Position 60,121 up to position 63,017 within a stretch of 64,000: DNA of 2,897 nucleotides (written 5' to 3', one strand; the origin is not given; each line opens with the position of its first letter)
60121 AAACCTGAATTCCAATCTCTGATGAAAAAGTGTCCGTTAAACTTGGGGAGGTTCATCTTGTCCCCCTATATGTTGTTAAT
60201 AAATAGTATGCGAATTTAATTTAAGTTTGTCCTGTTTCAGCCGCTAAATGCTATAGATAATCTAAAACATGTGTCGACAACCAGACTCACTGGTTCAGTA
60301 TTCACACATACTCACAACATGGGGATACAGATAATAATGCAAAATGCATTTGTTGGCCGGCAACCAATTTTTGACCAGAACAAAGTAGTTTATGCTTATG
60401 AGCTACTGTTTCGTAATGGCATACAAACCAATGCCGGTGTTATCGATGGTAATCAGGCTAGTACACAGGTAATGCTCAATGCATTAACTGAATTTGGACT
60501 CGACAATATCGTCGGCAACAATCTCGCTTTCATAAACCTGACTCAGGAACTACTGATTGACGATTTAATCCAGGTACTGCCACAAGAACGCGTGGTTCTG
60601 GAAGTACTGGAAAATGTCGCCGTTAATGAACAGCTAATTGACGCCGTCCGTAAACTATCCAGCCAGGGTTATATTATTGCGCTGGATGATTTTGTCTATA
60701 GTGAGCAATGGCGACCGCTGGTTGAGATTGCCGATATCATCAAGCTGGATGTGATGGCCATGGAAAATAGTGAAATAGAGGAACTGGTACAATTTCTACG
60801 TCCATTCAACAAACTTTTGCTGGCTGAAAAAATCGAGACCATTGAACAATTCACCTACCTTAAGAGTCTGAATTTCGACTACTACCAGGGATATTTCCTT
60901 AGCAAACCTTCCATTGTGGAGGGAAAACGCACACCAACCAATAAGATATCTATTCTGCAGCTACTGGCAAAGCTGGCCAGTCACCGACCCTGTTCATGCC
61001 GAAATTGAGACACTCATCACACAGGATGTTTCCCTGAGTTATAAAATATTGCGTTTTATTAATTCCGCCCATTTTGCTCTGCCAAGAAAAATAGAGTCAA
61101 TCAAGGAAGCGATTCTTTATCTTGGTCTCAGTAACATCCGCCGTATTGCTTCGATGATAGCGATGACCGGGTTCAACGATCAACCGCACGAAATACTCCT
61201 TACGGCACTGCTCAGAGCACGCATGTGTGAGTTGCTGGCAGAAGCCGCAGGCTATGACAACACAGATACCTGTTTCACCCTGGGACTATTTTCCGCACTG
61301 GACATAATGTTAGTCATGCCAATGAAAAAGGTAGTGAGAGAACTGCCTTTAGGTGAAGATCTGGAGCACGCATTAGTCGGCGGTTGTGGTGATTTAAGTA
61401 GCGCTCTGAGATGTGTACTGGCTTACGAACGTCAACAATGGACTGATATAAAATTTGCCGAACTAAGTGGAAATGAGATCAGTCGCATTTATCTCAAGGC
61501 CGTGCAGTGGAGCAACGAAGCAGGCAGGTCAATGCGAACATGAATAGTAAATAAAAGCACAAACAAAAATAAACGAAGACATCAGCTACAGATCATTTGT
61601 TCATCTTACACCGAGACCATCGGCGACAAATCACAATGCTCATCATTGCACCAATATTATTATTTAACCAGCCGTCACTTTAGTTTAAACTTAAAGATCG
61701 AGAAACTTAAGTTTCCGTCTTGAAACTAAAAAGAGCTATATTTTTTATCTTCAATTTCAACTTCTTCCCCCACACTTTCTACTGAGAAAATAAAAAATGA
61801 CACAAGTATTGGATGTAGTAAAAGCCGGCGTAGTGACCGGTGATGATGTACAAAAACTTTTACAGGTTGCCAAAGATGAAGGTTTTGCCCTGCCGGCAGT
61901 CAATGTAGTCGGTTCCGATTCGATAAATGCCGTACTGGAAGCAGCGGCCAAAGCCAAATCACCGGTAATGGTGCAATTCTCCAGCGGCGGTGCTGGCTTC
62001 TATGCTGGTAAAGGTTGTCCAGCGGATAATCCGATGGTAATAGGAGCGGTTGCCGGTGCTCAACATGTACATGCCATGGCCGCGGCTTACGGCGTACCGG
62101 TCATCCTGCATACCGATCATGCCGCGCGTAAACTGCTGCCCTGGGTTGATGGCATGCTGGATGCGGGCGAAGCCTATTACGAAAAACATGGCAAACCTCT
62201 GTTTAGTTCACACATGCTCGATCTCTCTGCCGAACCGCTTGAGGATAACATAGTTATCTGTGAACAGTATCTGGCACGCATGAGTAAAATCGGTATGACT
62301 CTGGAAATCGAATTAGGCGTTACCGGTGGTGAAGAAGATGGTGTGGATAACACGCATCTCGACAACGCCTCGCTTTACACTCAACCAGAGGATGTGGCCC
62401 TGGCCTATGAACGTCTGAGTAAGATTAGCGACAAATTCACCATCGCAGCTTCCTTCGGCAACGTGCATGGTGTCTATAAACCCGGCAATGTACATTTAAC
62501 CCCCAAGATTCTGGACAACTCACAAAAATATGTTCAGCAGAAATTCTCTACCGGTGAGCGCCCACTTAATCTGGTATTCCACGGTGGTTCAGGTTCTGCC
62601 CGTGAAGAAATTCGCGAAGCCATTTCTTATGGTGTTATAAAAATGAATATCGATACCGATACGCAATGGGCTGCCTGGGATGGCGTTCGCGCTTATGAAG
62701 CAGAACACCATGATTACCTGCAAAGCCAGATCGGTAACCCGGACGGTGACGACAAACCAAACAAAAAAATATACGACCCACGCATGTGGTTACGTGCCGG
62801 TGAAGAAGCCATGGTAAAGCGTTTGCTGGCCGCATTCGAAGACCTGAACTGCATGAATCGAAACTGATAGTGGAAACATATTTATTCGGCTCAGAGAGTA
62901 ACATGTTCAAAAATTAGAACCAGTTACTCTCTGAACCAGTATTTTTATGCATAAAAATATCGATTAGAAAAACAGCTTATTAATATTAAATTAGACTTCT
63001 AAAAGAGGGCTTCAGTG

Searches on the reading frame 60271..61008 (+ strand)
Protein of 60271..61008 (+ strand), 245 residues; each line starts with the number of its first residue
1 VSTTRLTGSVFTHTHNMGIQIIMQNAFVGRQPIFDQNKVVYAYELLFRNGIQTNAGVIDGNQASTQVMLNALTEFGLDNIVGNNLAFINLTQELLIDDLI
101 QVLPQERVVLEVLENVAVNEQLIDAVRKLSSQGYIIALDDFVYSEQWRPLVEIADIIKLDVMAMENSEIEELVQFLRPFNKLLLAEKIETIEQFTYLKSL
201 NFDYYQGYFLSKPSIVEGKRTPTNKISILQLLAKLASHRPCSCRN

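Call 60: search_protein_families(library=pfam, proteins=[window:60271-61008:+], max_evalue=0.00001)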
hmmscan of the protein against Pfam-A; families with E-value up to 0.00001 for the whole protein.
window:60271-61008:+ (245 aa): 1 family
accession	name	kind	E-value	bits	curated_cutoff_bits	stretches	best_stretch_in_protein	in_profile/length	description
PF00563.25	EAL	-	6.9e-17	62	31.3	1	89-213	95-236/236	EAL domain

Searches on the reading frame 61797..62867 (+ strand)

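Call 60: search_protein_families(library=pfam, proteins=[window:61797-62867:+], max_evalue=0.00001)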
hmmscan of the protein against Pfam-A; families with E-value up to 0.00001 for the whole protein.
window:61797-62867:+ (356 aa): 1 family
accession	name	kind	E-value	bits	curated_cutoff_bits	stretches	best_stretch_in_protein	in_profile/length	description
PF01116.26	F_bP_aldolase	-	6.6e-84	282.1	25.5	1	17-354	2-276/277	Fructose-bisphosphate aldolase class-II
